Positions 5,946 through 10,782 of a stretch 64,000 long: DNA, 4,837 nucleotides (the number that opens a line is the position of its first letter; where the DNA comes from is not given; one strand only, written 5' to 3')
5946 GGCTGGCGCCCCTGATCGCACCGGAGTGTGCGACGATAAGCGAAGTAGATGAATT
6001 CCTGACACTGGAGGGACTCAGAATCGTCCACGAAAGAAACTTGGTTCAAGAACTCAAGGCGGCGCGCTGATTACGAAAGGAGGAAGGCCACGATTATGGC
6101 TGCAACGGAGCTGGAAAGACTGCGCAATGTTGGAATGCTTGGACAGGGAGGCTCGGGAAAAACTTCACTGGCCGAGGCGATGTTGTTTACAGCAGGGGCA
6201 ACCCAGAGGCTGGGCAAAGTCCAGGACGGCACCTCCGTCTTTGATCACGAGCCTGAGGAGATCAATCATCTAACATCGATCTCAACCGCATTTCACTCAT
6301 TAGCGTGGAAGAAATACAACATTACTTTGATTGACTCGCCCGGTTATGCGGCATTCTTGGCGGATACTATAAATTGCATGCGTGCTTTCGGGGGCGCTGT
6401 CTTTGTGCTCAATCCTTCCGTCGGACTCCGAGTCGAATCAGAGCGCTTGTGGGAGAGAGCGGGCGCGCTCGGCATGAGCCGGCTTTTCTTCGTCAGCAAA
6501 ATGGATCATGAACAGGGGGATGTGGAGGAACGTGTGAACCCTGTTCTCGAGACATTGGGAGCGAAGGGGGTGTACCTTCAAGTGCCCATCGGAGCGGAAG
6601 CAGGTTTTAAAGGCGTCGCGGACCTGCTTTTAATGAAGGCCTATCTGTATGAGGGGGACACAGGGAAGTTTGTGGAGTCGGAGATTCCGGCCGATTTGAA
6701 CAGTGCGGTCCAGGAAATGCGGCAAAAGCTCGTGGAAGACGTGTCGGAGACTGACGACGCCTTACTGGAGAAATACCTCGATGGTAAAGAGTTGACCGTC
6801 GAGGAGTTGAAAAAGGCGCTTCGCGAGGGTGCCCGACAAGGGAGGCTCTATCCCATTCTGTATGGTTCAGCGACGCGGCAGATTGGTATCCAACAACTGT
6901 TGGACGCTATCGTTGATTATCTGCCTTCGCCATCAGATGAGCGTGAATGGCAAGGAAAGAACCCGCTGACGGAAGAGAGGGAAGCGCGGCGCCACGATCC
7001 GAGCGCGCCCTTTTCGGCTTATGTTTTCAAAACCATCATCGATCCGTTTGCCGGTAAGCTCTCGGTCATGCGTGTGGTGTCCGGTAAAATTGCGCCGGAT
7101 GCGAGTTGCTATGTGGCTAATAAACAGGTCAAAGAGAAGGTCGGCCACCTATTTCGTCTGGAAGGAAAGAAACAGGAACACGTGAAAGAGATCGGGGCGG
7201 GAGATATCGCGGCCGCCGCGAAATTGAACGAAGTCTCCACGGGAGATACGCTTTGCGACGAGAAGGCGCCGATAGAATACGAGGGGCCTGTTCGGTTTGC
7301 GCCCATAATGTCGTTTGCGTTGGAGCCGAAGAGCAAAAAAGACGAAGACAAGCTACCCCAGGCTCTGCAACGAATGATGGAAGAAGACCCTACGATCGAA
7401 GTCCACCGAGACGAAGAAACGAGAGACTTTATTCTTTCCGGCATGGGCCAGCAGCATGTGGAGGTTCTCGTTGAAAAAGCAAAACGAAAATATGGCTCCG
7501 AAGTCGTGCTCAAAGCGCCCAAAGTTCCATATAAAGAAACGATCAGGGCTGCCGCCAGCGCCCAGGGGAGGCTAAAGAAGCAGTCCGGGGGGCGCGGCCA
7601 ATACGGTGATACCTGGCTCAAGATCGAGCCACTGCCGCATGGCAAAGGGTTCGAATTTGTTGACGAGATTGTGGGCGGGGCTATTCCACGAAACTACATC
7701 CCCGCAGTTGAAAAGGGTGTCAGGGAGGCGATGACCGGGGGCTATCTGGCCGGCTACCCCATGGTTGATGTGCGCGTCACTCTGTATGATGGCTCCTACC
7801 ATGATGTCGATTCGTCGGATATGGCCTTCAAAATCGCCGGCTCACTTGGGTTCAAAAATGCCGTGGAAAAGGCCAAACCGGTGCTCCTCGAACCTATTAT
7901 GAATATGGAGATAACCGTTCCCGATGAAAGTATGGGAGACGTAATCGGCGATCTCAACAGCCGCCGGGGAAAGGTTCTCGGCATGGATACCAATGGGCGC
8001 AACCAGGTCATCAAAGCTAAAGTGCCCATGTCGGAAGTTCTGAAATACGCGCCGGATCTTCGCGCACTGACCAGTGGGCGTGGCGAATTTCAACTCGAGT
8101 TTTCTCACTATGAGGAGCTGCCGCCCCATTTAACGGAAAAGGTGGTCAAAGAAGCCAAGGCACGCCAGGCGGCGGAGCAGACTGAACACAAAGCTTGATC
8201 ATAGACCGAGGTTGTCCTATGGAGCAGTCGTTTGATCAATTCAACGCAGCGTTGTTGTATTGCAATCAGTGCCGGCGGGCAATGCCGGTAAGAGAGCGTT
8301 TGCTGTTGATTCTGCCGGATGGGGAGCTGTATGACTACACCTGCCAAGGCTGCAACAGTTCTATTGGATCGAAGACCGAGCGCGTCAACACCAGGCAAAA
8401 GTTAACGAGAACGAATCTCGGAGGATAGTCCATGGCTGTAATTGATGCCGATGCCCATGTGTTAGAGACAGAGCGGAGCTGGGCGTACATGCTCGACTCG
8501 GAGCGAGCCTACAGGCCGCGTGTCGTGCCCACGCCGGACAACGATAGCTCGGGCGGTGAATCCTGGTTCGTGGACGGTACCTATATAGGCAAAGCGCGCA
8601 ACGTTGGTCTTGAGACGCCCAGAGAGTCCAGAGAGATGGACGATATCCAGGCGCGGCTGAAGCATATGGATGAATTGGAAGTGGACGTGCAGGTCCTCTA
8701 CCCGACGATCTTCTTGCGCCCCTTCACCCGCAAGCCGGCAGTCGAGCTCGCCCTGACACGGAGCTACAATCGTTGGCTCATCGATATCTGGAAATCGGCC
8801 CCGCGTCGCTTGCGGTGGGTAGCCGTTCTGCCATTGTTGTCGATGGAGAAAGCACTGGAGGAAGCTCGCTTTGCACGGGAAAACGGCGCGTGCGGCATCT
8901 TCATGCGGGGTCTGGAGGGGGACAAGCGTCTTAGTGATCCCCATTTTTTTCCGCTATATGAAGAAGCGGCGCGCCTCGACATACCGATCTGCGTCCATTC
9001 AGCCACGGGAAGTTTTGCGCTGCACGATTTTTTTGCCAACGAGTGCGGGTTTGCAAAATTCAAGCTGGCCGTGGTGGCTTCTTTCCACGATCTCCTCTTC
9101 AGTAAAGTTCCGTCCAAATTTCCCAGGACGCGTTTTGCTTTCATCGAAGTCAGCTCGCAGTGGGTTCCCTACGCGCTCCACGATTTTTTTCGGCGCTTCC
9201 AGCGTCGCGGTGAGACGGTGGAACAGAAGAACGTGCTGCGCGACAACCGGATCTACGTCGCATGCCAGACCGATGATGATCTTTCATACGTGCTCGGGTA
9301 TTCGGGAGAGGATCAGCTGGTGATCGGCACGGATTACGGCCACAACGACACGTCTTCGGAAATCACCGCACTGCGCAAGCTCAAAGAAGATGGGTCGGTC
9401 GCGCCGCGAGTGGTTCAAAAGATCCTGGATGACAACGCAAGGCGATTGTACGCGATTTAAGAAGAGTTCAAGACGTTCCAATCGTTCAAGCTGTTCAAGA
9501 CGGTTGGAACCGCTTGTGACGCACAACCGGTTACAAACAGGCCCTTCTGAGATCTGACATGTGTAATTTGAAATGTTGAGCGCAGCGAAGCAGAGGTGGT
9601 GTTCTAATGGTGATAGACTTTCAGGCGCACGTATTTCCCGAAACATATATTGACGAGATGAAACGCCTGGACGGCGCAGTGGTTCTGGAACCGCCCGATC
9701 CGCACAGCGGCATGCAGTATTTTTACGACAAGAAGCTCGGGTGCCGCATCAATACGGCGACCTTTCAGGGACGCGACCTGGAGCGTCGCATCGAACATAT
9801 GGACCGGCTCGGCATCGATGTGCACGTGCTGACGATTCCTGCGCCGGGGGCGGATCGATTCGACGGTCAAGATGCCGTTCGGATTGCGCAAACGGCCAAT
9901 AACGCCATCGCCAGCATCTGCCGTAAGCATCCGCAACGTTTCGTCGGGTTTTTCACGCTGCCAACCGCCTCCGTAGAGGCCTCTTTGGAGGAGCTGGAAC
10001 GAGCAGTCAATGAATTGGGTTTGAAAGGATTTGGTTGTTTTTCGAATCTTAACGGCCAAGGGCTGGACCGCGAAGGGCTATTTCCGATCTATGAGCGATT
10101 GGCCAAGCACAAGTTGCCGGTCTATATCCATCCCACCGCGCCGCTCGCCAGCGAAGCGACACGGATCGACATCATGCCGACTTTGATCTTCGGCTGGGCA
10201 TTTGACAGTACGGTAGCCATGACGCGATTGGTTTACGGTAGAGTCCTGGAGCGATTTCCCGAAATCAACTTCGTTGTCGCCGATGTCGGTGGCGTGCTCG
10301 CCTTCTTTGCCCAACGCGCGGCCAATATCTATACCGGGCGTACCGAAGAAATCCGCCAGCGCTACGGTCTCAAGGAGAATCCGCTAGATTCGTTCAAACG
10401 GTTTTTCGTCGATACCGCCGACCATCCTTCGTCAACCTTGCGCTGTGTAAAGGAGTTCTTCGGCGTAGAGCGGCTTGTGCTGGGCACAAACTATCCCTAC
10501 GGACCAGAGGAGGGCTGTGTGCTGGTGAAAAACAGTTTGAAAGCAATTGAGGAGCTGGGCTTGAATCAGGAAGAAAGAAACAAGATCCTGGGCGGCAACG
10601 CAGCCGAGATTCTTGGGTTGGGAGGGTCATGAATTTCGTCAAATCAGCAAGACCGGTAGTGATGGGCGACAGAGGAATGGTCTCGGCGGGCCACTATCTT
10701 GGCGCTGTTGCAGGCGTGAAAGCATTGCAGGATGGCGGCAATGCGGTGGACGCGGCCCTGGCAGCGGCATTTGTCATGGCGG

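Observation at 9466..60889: One architecture, many alphabets: hairpins whose arms are tandem 6-9-nt units occupy most gene junctions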

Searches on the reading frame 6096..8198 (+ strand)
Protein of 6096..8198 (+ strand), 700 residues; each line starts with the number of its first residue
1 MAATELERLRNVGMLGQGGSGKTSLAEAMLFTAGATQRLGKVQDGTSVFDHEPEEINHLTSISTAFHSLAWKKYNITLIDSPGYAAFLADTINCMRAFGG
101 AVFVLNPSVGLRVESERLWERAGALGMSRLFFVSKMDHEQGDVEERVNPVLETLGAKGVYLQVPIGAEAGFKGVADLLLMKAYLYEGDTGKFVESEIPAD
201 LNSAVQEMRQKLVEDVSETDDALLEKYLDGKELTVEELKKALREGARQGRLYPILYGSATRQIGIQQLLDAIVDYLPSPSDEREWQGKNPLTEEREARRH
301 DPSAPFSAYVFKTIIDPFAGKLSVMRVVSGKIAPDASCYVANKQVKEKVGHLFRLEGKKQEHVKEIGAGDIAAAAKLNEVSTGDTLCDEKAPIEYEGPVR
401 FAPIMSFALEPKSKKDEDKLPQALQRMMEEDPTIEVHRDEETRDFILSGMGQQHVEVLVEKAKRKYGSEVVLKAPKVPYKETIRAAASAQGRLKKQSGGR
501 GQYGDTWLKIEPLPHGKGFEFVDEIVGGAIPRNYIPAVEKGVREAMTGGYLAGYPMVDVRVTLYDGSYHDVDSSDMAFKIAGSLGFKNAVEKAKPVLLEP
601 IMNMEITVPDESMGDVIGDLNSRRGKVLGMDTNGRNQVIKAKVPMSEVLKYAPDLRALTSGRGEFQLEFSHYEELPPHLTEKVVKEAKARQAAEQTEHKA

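Call 20: search_protein_families(library=pfam, proteins=[window:6096-8198:+])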
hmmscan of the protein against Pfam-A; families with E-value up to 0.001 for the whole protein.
window:6096-8198:+ (700 aa): 7 families
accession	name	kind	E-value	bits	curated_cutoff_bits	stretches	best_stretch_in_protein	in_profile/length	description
PF03764.24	EFG_IV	-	1.3e-47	161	24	1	475-594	1-121/121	Elongation factor G, domain IV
PF00009.33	GTP_EFTU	-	5.2e-32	111.4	26.5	1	8-278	2-188/188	Elongation factor Tu GTP binding domain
PF00679.30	EFG_C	-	9.8e-31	106.1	27.9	1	596-682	1-88/89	Elongation factor G C-terminus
PF14492.12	EFG_III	-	2.8e-27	95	27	1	403-473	4-74/75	Elongation Factor G, domain III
PF22042.2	EF-G_D2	-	8.6e-16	58.3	27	1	305-388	1-83/84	Elongation factor G domain 2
PF03144.31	GTP_EFTU_D2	-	2e-11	44.6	30.3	1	320-387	1-73/73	Elongation factor Tu domain 2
PF16658.11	RF3_C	-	0.00071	19.8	40.1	0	399-488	5-94/132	Class II release factor RF3, C-terminal domain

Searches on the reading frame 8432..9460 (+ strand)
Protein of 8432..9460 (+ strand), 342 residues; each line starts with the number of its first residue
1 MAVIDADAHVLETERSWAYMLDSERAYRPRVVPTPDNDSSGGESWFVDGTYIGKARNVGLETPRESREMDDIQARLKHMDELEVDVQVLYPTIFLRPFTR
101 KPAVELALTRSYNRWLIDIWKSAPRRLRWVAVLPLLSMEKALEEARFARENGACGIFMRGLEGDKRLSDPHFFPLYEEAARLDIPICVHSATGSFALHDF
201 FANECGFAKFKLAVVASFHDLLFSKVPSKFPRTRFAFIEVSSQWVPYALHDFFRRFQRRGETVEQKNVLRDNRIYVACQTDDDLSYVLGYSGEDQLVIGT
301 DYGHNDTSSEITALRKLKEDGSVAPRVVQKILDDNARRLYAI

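Call 20: search_protein_families(library=pfam, proteins=[window:8432-9460:+])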
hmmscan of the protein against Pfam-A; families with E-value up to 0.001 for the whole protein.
window:8432-9460:+ (342 aa): 1 family
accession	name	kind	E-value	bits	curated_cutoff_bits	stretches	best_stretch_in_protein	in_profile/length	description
PF04909.20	Amidohydro_2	-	5.9e-20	72.6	26.4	1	4-341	1-288/289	Amidohydrolase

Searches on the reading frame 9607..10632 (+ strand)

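Call 20: search_protein_families(library=pfam, proteins=[window:9607-10632:+])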
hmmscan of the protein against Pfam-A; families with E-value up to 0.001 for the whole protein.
window:9607-10632:+ (341 aa): 1 family
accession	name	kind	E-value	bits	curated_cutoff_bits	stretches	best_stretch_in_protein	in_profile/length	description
PF04909.20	Amidohydro_2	-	5.9e-39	135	26.4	1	3-338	1-289/289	Amidohydrolase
